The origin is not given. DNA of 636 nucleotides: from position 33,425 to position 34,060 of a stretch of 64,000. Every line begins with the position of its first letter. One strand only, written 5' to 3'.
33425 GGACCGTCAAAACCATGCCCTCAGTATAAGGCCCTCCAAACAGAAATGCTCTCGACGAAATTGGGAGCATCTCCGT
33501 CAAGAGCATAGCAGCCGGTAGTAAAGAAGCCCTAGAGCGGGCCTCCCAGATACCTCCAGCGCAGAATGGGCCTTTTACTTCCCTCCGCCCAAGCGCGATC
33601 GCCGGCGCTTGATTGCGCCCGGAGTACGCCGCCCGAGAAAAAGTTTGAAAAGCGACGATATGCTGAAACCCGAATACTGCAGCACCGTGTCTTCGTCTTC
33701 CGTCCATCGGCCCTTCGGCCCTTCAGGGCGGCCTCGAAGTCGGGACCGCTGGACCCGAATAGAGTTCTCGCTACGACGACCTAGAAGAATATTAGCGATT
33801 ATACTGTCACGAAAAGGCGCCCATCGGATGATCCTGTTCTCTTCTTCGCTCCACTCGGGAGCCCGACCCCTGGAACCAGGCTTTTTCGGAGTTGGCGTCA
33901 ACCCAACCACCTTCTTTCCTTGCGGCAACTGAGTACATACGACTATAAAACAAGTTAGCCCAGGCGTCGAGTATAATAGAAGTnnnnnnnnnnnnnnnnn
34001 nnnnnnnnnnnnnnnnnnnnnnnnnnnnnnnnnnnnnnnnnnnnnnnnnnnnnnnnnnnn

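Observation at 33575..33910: Small bacterial protein with two eukaryote-type SANT/Myb-like repeats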

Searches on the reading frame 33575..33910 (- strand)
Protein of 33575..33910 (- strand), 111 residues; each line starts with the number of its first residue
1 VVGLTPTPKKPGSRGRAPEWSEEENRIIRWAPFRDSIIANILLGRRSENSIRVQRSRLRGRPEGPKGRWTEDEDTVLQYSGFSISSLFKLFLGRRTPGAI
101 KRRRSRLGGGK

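Call 4: search_protein_families(library=pfam, proteins=[window:33578-33910:-], max_evalue=10)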
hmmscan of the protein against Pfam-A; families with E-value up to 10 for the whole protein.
window:33578-33910:- (111 aa): 2 families
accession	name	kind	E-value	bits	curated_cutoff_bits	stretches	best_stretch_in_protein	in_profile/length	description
PF00249.37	Myb_DNA-binding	-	0.4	11.3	24.4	1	66-75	1-10/46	Myb-like DNA-binding domain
PF13921.12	Myb_DNA-bind_6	-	1.2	9.8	22.9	0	37-74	22-57/60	Myb-like DNA-binding domain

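Call 5: find_homologous_proteins(query=window:33578-33910:-, max_evalue=10)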
Query window:33578-33910:-: 4 candidates shared short words with the query, none scored E <= 10.
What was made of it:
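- Tried and rejected: The word-indexed protein search with the ORF found nothing (call 5).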

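Call 8: find_related_loci(query=window:33578-33910:-, collection=genome_contigs, flank=5000)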
Query window:33578-33910:- (111 aa) in genome_contigs; peptide patterns used: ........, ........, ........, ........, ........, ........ (x = any residue, [..] = any of these).
599 stretches matched a pattern, but none encodes a relative of the query by tblastn (E <= 1e-3).

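Call 12: find_encoding_contigs(protein=window:33575-33910:-, flank=3000, max_places=6)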
Protein window:33575-33910:- (111 aa): no gene with exactly this product is on record in the collection.

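Call 16: find_related_loci(query=window:33578-33910:-, collection=metagenome_contigs, flank=5000)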
Query window:33578-33910:- (111 aa) in metagenome_contigs; peptide patterns used: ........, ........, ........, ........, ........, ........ (x = any residue, [..] = any of these).
600 stretches matched a pattern, but none encodes a relative of the query by tblastn (E <= 1e-3).

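Call 17: search_protein_representatives(protein=window:33578-33910:-)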
Query: 111 residues. Proteins with E-value up to 0.001 (for the whole library): 82; up to 1e-10: 10; up to 1e-30: 0. The best 82 are listed.
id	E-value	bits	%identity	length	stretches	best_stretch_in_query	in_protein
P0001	3.2e-21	91.8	32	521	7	19-108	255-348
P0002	8.5e-20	87.2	34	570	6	61-108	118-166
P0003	3.0e-14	69.3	34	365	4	20-108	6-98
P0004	1.5e-12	63.8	32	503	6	16-107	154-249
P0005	3.6e-12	62.6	32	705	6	13-108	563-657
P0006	4.9e-12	62.2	29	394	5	14-105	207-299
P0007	1.4e-11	60.7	40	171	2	7-59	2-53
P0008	3.3e-11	59.5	34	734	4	17-108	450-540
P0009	4.1e-11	59.2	32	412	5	19-108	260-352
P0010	6.1e-11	58.7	33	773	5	20-105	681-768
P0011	3.7e-10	56.2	38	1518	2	70-99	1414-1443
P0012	4.8e-10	55.8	35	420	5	19-108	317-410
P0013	4.4e-09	52.7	31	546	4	19-107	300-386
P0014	5.1e-09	52.5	41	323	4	12-108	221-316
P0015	5.8e-09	52.3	33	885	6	19-108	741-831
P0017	4.7e-08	49.4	32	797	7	15-83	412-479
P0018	1.0e-07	48.3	39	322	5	19-98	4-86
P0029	3.5e-06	43.3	40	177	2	30-111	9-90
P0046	5.3e-05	39.5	31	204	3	14-107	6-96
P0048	5.6e-05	39.5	40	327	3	29-107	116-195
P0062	1.3e-04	38.2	33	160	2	18-104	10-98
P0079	6.7e-04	36.0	37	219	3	17-108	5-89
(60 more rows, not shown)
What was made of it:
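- The best is 3.2e-21, with up to 7 matched stretches per protein (call 17).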

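Call 20: search_protein_families(library=pfam, proteins=[P0001, P0002, P0003, P0004, P0007, P0014, P0018, P0029, P0005, P0011], max_evalue=0.1)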
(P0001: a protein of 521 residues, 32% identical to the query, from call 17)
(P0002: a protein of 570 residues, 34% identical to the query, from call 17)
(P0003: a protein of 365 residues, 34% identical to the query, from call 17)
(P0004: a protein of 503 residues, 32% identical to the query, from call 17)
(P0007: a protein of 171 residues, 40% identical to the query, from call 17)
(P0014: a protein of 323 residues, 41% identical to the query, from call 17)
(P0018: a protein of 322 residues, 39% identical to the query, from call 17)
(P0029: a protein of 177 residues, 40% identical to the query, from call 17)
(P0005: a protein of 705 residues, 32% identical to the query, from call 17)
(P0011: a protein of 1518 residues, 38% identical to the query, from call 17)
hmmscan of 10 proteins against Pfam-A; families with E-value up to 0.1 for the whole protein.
P0001 (521 aa): 10 families
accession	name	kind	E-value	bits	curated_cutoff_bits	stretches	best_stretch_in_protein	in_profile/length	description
PF00249.37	Myb_DNA-binding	-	8.6e-16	58.2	24.4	0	414-451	4-42/46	Myb-like DNA-binding domain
PF11626.13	Rap1_C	-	1.8e-11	44.4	24.2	0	6-43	48-80/84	TRF2-interacting telomeric protein/Rap1 - C terminal domain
PF13921.12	Myb_DNA-bind_6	-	1.3e-08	35.3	22.9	1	6-58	1-56/60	Myb-like DNA-binding domain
PF03645.18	Tctex-1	-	1.2e-05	26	22.8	0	465-495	59-89/95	Tctex-1 family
PF13855.12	LRR_8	-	0.0036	17.5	27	1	191-228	4-40/61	Leucine rich repeat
PF22983.1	RM8_Med14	-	0.0054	17.2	27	0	399-429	42-72/74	Mediator of RNA polymerase II transcription subunit 14, RM8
PF05938.17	Self-incomp_S1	-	0.0072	17.3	24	0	343-436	21-103/104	Plant self-incompatibility protein S1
PF09111.16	SLIDE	-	0.0073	16.8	24.8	0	335-385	26-78/116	SLIDE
PF22950.1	DUF7026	-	0.04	14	28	0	283-313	6-37/50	Domain of unknown function (DUF7026)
PF08282.18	Hydrolase_3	-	0.052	13.7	20.9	0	388-484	40-137/255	haloacid dehalogenase-like hydrolase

P0002 (570 aa): 5 families
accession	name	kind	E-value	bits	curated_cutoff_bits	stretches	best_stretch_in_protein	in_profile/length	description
PF13921.12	Myb_DNA-bind_6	-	2.8e-16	59.9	22.9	1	182-243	1-60/60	Myb-like DNA-binding domain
PF00249.37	Myb_DNA-binding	-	1.3e-15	57.7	24.4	1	180-221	2-44/46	Myb-like DNA-binding domain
PF11626.13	Rap1_C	-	0.00021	21.7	24.2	0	173-201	39-66/84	TRF2-interacting telomeric protein/Rap1 - C terminal domain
PF08279.18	HTH_11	-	0.0069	16.7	25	0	15-62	7-49/55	HTH domain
PF02650.20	HTH_WhiA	-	0.07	14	27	0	190-222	48-80/84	WhiA C-terminal HTH domain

P0003 (365 aa): 8 families
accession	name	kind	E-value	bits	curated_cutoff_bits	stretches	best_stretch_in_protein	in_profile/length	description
PF00249.37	Myb_DNA-binding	-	2.7e-16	59.9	24.4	1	270-311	3-45/46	Myb-like DNA-binding domain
PF11626.13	Rap1_C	-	1.9e-11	44.3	24.2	1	159-202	46-83/84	TRF2-interacting telomeric protein/Rap1 - C terminal domain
PF22983.1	RM8_Med14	-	9.3e-09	35.7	27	0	44-72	41-72/74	Mediator of RNA polymerase II transcription subunit 14, RM8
PF13921.12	Myb_DNA-bind_6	-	9.6e-09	35.7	22.9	0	216-276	1-57/60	Myb-like DNA-binding domain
PF13325.12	MCRS_N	-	0.00014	22.3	25.8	0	191-231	52-91/199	N-terminal region of micro-spherule protein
PF02055.22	Glyco_hydro_30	-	0.0085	15.6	23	0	207-238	11-42/348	Glycosyl hydrolase family 30 TIM-barrel domain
PF22993.4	SAM_EPH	-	0.06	13.5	27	0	170-189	7-26/60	Ephrin receptor 1 SAM domain-like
PF09021.16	HutP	-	0.066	13.9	25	0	270-303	11-44/128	HutP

P0004 (503 aa): 7 families
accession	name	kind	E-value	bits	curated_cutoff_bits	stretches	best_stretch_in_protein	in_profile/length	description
PF00249.37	Myb_DNA-binding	-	2e-15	57.1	24.4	0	403-440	1-41/46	Myb-like DNA-binding domain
PF23718.1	DUF7160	-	0.00018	21.9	27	0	106-131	21-46/54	Family of unknown function (DUF7160)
PF11626.13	Rap1_C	-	0.00026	21.4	24.2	0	211-249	48-83/84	TRF2-interacting telomeric protein/Rap1 - C terminal domain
PF18593.6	CdiI_2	-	0.0047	18.1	26.7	0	247-280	7-43/91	CdiI immunity protein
PF13921.12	Myb_DNA-bind_6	-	0.0053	17.4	22.9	0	406-420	1-15/60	Myb-like DNA-binding domain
PF22983.1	RM8_Med14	-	0.026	15.1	27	0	152-171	51-70/74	Mediator of RNA polymerase II transcription subunit 14, RM8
PF04255.20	DUF433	-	0.1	12.9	23.6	0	165-180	37-52/56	Protein of unknown function (DUF433)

P0007 (171 aa): 6 families
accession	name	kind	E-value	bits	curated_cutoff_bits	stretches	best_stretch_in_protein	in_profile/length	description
PF13384.12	HTH_23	-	2.3e-05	24.5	24.6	1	138-169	18-48/50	Homeodomain-like domain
PF00325.26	Crp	-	0.0041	17.3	21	1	92-110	3-21/32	Bacterial regulatory proteins, crp family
PF08281.18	Sigma70_r4_2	-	0.0082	16.2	25.7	0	91-115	26-50/54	Sigma-70, region 4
PF11626.13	Rap1_C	-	0.027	15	24.2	1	117-163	40-84/84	TRF2-interacting telomeric protein/Rap1 - C terminal domain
PF00249.37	Myb_DNA-binding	-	0.043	14.4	24.4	0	125-135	3-13/46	Myb-like DNA-binding domain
PF13412.12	HTH_24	-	0.075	13.1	21.9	0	91-110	17-36/48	Winged helix-turn-helix DNA-binding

P0014 (323 aa): 4 families
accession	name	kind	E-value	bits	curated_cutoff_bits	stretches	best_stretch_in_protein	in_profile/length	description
PF00249.37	Myb_DNA-binding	-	1.6e-12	47.7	24.4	1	29-67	2-42/46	Myb-like DNA-binding domain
PF13921.12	Myb_DNA-bind_6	-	1.1e-09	38.7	22.9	1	31-85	1-58/60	Myb-like DNA-binding domain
PF11626.13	Rap1_C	-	1.5e-05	25.4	24.2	0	276-311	48-79/84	TRF2-interacting telomeric protein/Rap1 - C terminal domain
PF07750.17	GcrA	-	0.00052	20.9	26.9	0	139-177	18-54/155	GcrA cell cycle regulator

P0018 (322 aa): 4 families
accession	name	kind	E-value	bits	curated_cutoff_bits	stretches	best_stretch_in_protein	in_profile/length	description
PF00249.37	Myb_DNA-binding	-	2.3e-12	47.3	24.4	0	218-237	3-22/46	Myb-like DNA-binding domain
PF07750.17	GcrA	-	1.8e-11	45.1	26.9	2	102-150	3-51/155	GcrA cell cycle regulator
PF13921.12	Myb_DNA-bind_6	-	3e-09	37.4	22.9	1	5-62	1-59/60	Myb-like DNA-binding domain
PF22983.1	RM8_Med14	-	0.00083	19.8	27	0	4-18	56-70/74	Mediator of RNA polymerase II transcription subunit 14, RM8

P0029 (177 aa): 3 families
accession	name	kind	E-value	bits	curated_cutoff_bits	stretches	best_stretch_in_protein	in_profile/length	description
PF11626.13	Rap1_C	-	3.6e-06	27.4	24.2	1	99-137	48-83/84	TRF2-interacting telomeric protein/Rap1 - C terminal domain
PF00249.37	Myb_DNA-binding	-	0.0005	20.6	24.4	0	98-133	3-41/46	Myb-like DNA-binding domain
PF04046.21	PSP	-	0.09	13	19.6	0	38-52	10-24/46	PSP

P0005 (705 aa): 7 families
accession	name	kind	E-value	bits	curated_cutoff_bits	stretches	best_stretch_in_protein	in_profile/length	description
PF00249.37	Myb_DNA-binding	-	2.7e-36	123.9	24.4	3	423-460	1-41/46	Myb-like DNA-binding domain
PF13921.12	Myb_DNA-bind_6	-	9.1e-15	55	22.9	2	426-460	1-38/60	Myb-like DNA-binding domain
PF00271.37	Helicase_C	-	4.8e-13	49.8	23.5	1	209-306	9-105/110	Helicase conserved C-terminal domain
PF04851.21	ResIII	-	6.2e-11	42.9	22.5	2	21-73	21-78/164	Type III restriction enzyme, res subunit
PF11626.13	Rap1_C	-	2.2e-06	28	24.2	0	562-587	34-58/84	TRF2-interacting telomeric protein/Rap1 - C terminal domain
PF00270.35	DEAD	-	7.1e-05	23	26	1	20-71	12-68/167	DEAD/DEAH box helicase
PF01443.25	Viral_helicase1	-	0.0065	16.7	21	1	28-96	3-68/228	Viral superfamily 1 RNA helicase core domain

P0011 (1518 aa): 3 families
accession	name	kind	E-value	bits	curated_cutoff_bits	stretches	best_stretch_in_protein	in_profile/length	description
PF00645.25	zf-PARP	-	5e-49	165.4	39.3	0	285-317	30-62/87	Poly(ADP-ribose) polymerase and DNA-Ligase Zn-finger region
PF23820.1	DUF7190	-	5.8e-12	46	27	0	241-273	32-64/66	Family of unknown function (DUF7190)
PF16858.11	CNDH2_C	-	0.027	14.9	32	0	1412-1445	52-85/130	Condensin II complex subunit CAP-H2 or CNDH2, C-terminal wHTH domain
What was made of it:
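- On Myb/SANT superfamily (Pfam PF00249, Myb_DNA-binding): Homologs of the ORF do pass, for example P0005 at 123.9 bits and P0003 at 59.9 bits (call 20).
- On Transposase N-terminal HTH (the JGI label for P0007): P0007 has only a sub-threshold HTH_23 hit (24.5 against 24.6 bits; call 20).
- They pass Pfam Myb_DNA-binding (E = 1e-12 to 3e-36; call 20) and PHROG 323 (up to 3e-84).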

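Call 23: search_protein_families(library=ncbifam, proteins=[window:33578-33910:-, P0007, P0001, P0014, P0017, P0029, P0046, P0062, P0079, P0048], max_evalue=1)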
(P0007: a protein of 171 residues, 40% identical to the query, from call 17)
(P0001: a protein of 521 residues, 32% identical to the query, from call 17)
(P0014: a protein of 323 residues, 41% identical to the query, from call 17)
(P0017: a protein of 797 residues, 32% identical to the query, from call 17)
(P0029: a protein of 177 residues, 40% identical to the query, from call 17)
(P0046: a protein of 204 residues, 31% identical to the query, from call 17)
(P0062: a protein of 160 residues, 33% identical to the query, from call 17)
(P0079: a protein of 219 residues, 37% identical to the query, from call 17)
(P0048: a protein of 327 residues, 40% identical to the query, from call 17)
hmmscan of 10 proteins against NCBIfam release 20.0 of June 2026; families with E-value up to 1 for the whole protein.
window:33578-33910:- (111 aa): 0 families

P0007 (171 aa): 0 families

P0001 (521 aa): 5 families
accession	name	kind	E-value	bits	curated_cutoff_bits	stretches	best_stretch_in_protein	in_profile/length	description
NF005952.0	PRK08025.1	equivalog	0.0041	16.3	517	1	376-455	62-137/306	kdo(2)-lipid IV(A) palmitoleoyltransferase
NF010121.0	PRK13598.1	equivalog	0.0042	16.9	295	0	367-408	138-179/193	imidazoleglycerol-phosphate dehydratase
NF053549.1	FtsL_Actino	equivalog_domain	0.0057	16.5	55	0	228-251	56-79/83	cell division protein FtsL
NF011256.0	PRK14662.1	equivalog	0.064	13.6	150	0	401-437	6-42/123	4'-phosphopantetheinyl transferase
TIGR03554.1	F420_G6P_DH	equivalog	0.066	12.2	420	1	288-373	58-142/331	glucose-6-phosphate dehydrogenase (coenzyme-F420)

P0014 (323 aa): 0 families

P0017 (797 aa): 0 families

P0029 (177 aa): 1 family
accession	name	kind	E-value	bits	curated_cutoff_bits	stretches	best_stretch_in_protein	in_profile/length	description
NF010933.0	PRK14353.1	equivalog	0.2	10.2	505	1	71-159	66-155/453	bifunctional UDP-N-acetylglucosamine diphosphorylase/glucosamine-1-phosphate N-acetyltransferase GlmU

P0046 (204 aa): 3 families
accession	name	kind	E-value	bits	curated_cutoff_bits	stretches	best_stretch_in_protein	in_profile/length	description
NF005211.0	PRK06687.1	equivalog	0.045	12.5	703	1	88-144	200-257/419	TRZ/ATZ family protein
NF002342.0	PRK01305.1-3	equivalog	0.052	13.1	205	0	77-117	78-118/239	arginyltransferase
NF047367.1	redox_TF_RrpA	exception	0.082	13.2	185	0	165-187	60-82/101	MarR family transcription factor RrpA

P0062 (160 aa): 0 families

P0079 (219 aa): 0 families

P0048 (327 aa): 7 families
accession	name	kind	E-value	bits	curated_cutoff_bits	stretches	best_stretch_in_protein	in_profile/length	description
NF007685.0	PRK10360.1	equivalog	0.00032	20.5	258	1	12-46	142-176/196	response regulator transcription factor UhpA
TIGR02989.1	Sig-70_gvs1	subfamily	0.00033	20.6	124.55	0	15-41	119-145/158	RNA polymerase sigma-70 factor, Rhodopirellula/Verrucomicrobium family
TIGR02937.1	sigma70-ECF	superfamily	0.0041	16.8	42.9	0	266-296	127-157/165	sigma-70 family RNA polymerase sigma factor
NF040947.1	trans_reg_LysM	equivalog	0.062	13.1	180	1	266-296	11-41/136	HTH-type transcriptional regulator LysM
TIGR02983.1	SigE-fam_strep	subfamily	0.067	13.1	141.55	1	266-295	120-149/162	SigE family RNA polymerase sigma factor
TIGR03879.1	near_KaiC_dom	domain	0.12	12.8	65.1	0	15-40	28-53/91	probable regulatory domain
NF053549.1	FtsL_Actino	equivalog_domain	0.18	11.7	55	0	131-151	56-76/83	cell division protein FtsL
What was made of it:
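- Pfam PF00249 and PF13921 do not reach significance on the ORF itself (E = 0.4 and 1.2; call 4), and NCBIfam finds nothing (call 23).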

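Call 24: search_protein_families(library=phrogs, proteins=[window:33578-33910:-, P0007, P0001, P0014, P0017, P0029, P0046, P0062, P0079, P0048], max_evalue=1)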
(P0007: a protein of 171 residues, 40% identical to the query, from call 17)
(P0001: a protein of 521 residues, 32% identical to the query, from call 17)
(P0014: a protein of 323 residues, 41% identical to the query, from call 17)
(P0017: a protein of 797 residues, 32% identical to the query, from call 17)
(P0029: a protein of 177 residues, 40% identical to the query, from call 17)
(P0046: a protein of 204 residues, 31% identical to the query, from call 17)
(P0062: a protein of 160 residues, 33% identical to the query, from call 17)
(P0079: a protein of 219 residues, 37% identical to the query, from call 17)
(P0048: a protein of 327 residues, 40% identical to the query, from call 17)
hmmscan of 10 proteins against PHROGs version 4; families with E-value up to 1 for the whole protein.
window:33578-33910:- (111 aa): 1 family
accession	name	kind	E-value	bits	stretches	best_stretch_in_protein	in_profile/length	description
phrog_323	-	transcription regulation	0.00079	20.1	1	19-108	96-189/319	transcriptional regulator, D5-like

P0007 (171 aa): 8 families
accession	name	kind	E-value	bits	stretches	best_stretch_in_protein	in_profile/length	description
phrog_323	-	transcription regulation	3.9e-14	53.9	2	10-116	92-189/319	transcriptional regulator, D5-like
phrog_190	-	DNA, RNA and nucleotide metabolism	0.00077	19.8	1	8-68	44-104/338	Holliday junction resolvase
phrog_7061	-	DNA, RNA and nucleotide metabolism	0.014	16.9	1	78-110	31-63/70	HTH DNA binding protein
phrog_11492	-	unknown function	0.039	15.3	0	70-115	96-137/154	-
phrog_1123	-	unknown function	0.14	13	0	84-113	39-68/112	-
phrog_16568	-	moron, auxiliary metabolic gene and host takeover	0.27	12.4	0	84-116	14-44/129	Ren-like exclusion protein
phrog_23301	-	unknown function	0.32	12.3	0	119-158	60-110/119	-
phrog_11013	-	unknown function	0.39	11.7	0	90-120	46-76/87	-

P0001 (521 aa): 5 families
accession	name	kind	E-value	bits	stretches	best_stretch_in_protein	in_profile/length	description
phrog_323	-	transcription regulation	6.1e-26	92.7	6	2-111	93-208/319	transcriptional regulator, D5-like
phrog_18209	-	unknown function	1.2e-08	35.8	1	413-473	59-118/296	-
phrog_38779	-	unknown function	2.2e-08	35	0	468-510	11-50/61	-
phrog_28103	-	unknown function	0.00055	20.4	1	198-313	61-180/316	-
phrog_21605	-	unknown function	0.0056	17.3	1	4-91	40-124/219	-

P0014 (323 aa): 14 families
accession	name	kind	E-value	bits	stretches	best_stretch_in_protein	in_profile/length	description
phrog_323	-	transcription regulation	3.8e-68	231.4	5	150-269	67-189/319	transcriptional regulator, D5-like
phrog_1891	-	DNA, RNA and nucleotide metabolism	1.4e-18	68.3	2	178-271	4-93/255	HNH endonuclease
phrog_14101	-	transcription regulation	3.7e-18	67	3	275-317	6-47/103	transcriptional regulator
phrog_18209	-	unknown function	5.5e-09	36.9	2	274-319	58-103/296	-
phrog_38779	-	unknown function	9.1e-08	33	2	74-114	14-53/61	-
phrog_11013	-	unknown function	2.3e-06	28.4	1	21-71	23-72/87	-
phrog_23301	-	unknown function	5.8e-06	27.6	0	26-68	62-112/119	-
phrog_16121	-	unknown function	0.00043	21.5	1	176-216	3-42/124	-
phrog_36612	-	unknown function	0.01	15.5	0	123-168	30-75/546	-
phrog_20648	-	DNA, RNA and nucleotide metabolism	0.017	15.3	0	116-167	182-233/311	dCMP deaminase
phrog_359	-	other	0.034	14.6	1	71-201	30-159/329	DNA methyltransferase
phrog_35924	-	unknown function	0.11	13.8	0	252-294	37-79/106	-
phrog_4633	-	unknown function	0.2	12.9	0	248-269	13-34/62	-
phrog_4916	-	unknown function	0.57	11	0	156-190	22-56/71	-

P0017 (797 aa): 7 families
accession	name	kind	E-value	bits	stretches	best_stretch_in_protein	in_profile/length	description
phrog_323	-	transcription regulation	3.4e-84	284.1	8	282-404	68-194/319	transcriptional regulator, D5-like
phrog_18209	-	unknown function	7.9e-18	65.9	4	532-602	51-122/296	-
phrog_1891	-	DNA, RNA and nucleotide metabolism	3.6e-16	60.3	1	646-733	8-86/255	HNH endonuclease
phrog_23301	-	unknown function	4.6e-12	47.3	1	609-677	34-110/119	-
phrog_11492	-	unknown function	5.4e-06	27.8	0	540-655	5-116/154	-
phrog_16747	-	unknown function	7.1e-06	26.8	0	358-403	139-184/185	-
phrog_22313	-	unknown function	0.0022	18.6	0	363-386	161-184/204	-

P0029 (177 aa): 4 families
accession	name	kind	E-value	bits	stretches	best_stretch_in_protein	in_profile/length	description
phrog_323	-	transcription regulation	1e-09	39.4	2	50-151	96-202/319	transcriptional regulator, D5-like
phrog_23301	-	unknown function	0.022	16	0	74-112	42-80/119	-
phrog_23815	-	unknown function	0.61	10.3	1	63-89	107-133/318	-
phrog_32460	-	unknown function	0.65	10.7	1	92-114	151-173/210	-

P0046 (204 aa): 9 families
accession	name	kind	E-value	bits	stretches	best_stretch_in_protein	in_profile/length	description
phrog_323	-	transcription regulation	4.3e-15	57.1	3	6-70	91-161/319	transcriptional regulator, D5-like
phrog_23301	-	unknown function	6e-06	27.5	1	8-32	63-96/119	-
phrog_1891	-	DNA, RNA and nucleotide metabolism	1.1e-05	26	0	8-39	48-80/255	HNH endonuclease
phrog_38779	-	unknown function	0.0028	18.6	0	57-72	18-33/61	-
phrog_14101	-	transcription regulation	0.0041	18.7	1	12-53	7-48/103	transcriptional regulator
phrog_479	-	unknown function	0.011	16.6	0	60-94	142-175/333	-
phrog_26078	-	unknown function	0.067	14.5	1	52-92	78-118/120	-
phrog_26393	-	unknown function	0.088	14.3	0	15-40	50-75/77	-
phrog_6539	-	unknown function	0.37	12.2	1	53-83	27-57/92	-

P0062 (160 aa): 6 families
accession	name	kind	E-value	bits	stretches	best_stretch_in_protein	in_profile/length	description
phrog_323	-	transcription regulation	1.3e-14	55.5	2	61-125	95-161/319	transcriptional regulator, D5-like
phrog_1891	-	DNA, RNA and nucleotide metabolism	6.1e-08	33.4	2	88-154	26-93/255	HNH endonuclease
phrog_14101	-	transcription regulation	1.8e-07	32.7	1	12-69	7-65/103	transcriptional regulator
phrog_23301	-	unknown function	2.3e-07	32.1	1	50-102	54-115/119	-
phrog_38779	-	unknown function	0.0048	17.9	0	110-144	16-50/61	-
phrog_18209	-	unknown function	0.083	13.3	0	61-113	58-109/296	-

P0079 (219 aa): 2 families
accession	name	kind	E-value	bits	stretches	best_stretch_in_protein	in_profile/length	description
phrog_323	-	transcription regulation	3.3e-05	24.6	2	49-188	94-232/319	transcriptional regulator, D5-like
phrog_1324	-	transcription regulation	0.14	12.7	1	158-186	27-55/172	transcriptional activator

P0048 (327 aa): 22 families
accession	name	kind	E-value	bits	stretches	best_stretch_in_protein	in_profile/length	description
phrog_323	-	transcription regulation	1.2e-59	203.5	5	202-304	95-196/319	transcriptional regulator, D5-like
phrog_18209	-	unknown function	4e-12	47.2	4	51-97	56-102/296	-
phrog_16747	-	unknown function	1.8e-08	35.3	1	32-96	117-181/185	-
phrog_21605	-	unknown function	1.1e-05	26.2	2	6-99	41-132/219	-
phrog_190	-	DNA, RNA and nucleotide metabolism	2.9e-05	24.5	0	12-97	9-98/338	Holliday junction resolvase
phrog_35602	-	unknown function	4e-05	24.7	0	7-46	30-69/117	-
phrog_6377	-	unknown function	0.0016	19.5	0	12-50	13-51/131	-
phrog_664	-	DNA, RNA and nucleotide metabolism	0.0023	18.8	2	4-95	34-125/210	DNA binding protein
phrog_20648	-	DNA, RNA and nucleotide metabolism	0.0041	17.3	0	202-242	189-229/311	dCMP deaminase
phrog_31591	-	DNA, RNA and nucleotide metabolism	0.0058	17.6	0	5-45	3-43/136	HTH DNA binding protein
phrog_38779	-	unknown function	0.01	16.8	0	53-90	17-53/61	-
phrog_32460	-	unknown function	0.019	15.7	0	3-42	154-193/210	-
phrog_1368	-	transcription regulation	0.038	14.8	0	15-40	20-45/101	transcriptional regulator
phrog_9668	-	integration and excision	0.058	14.5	0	274-301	17-44/114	excisionase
phrog_14857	-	DNA, RNA and nucleotide metabolism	0.082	14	1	5-100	98-188/193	HTH DNA binding protein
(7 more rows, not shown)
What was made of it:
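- On PHROG 323 type prokaryotic and phage tandem Myb-like repeat proteins: The ortholog P0007 gives 3.9e-14 (call 24). phmmer to members gives down to 3.2e-21 (call 17).
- The ORF itself scores 7.9e-4 over residues 19-108 (call 24).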
